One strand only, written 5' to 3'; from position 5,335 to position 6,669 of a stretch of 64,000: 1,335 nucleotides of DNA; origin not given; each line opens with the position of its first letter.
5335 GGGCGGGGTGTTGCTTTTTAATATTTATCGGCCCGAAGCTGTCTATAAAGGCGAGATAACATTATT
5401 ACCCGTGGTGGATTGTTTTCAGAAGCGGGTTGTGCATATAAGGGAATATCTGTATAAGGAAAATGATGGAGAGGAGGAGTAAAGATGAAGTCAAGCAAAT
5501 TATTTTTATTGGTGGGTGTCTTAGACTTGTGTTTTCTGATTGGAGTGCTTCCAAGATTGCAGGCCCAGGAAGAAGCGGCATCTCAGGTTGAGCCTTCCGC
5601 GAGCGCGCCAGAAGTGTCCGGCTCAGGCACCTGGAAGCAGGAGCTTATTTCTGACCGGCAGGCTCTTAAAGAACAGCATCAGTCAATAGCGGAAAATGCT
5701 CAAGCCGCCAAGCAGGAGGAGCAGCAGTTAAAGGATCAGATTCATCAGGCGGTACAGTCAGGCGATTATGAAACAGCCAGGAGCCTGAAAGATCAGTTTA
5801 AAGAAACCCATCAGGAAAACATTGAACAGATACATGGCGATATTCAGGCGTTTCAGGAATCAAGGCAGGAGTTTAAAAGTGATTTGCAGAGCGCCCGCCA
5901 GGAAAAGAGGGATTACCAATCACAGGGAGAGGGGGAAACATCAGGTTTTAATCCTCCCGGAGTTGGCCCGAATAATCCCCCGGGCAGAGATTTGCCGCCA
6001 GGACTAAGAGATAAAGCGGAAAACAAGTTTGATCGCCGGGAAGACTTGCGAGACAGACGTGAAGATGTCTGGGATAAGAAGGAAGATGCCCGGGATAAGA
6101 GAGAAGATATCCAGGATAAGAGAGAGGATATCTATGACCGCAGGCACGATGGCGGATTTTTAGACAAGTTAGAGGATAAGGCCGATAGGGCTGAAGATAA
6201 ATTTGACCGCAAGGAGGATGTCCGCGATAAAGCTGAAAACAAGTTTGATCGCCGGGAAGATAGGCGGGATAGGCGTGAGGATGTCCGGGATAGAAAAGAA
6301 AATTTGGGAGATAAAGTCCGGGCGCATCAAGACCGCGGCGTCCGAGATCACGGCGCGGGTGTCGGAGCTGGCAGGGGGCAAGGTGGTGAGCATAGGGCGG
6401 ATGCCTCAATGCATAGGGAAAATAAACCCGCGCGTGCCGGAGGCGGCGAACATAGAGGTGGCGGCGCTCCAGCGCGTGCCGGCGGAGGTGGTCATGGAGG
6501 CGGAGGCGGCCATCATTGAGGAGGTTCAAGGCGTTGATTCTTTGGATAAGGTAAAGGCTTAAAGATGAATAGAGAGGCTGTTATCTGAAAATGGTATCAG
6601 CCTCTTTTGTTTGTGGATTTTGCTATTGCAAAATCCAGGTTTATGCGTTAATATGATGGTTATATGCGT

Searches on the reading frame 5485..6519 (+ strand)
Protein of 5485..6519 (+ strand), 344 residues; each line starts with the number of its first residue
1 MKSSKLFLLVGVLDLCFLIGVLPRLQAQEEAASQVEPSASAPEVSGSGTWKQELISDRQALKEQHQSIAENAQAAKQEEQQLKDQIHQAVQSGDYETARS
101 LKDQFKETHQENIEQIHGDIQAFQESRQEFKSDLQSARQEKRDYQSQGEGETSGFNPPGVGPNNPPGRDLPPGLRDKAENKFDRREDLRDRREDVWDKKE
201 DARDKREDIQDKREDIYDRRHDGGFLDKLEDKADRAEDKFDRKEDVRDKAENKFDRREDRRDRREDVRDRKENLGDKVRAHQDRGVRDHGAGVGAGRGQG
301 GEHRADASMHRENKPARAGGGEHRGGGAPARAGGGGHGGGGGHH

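Call 9: search_protein_families(library=pfam, proteins=[window:5485-6519:+], max_evalue=0.1)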
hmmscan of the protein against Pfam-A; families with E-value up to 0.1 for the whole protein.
window:5485-6519:+ (344 aa): 1 family
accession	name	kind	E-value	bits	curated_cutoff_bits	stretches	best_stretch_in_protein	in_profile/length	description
PF22470.1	Histone_HNS_N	-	0.013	15.8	24.5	1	98-142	11-55/79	H-NS histone-like proteins, N-terminal domain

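Call 79: search_protein_families(library=ncbifam, proteins=[window:5485-6516:+], max_evalue=1)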
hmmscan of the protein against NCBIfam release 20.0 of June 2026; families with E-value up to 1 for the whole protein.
window:5485-6516:+ (344 aa): 7 families
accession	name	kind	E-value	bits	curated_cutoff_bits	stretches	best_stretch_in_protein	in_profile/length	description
NF033542.1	transpos_IS110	equivalog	0.00047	19.4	140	1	51-145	130-218/343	IS110 family RNA-guided transposase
NF041035.1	Rad50_Halo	equivalog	0.0012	17.3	1000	1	175-280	543-645/883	DNA double-strand break repair ATPase Rad50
NF058618.1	transduce_GlnX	subfamily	0.0025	17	250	1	53-156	302-387/413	GlnX family signal transduction membrane protein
NF045487.1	ASRP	equivalog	0.067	11.8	300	1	53-144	146-237/593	archaea-specific SMC-related protein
TIGR01069.2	mutS2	equivalog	0.25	9.6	400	1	53-142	524-629/790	endonuclease MutS2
TIGR04211.1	SH3_and_anchor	equivalog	0.4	10.2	65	1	52-147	55-154/198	TIGR04211 family SH3 domain-containing protein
NF008438.0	PRK11281.1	equivalog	0.53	7.9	991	1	52-145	69-232/1113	mechanosensitive channel MscK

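Call 80: search_protein_families(library=padloc, proteins=[window:5485-6516:+], max_evalue=1)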
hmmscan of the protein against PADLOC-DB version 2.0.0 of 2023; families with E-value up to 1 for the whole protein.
window:5485-6516:+ (344 aa): 5 families
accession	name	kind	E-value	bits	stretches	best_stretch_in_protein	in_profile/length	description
PDLC00647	ZorA3|ZorA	-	0.025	11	1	48-262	339-522/780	MotA/ExbB/TolQ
PDLC00638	ZorA2|ZorA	-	0.06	10.1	1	45-141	366-458/545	MotA/ExbB/TolQ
PDLC00581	JetC3|JetC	-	0.24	7.1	2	52-147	736-829/1473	DUF3584 domain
PDLC00553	JetC2|JetC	-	0.58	5.9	0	53-287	306-519/1361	DUF3584 domain; MukB-like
PDLC00582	JetC3|JetC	-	0.69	5.6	0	57-281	868-1094/1472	DUF3584 domain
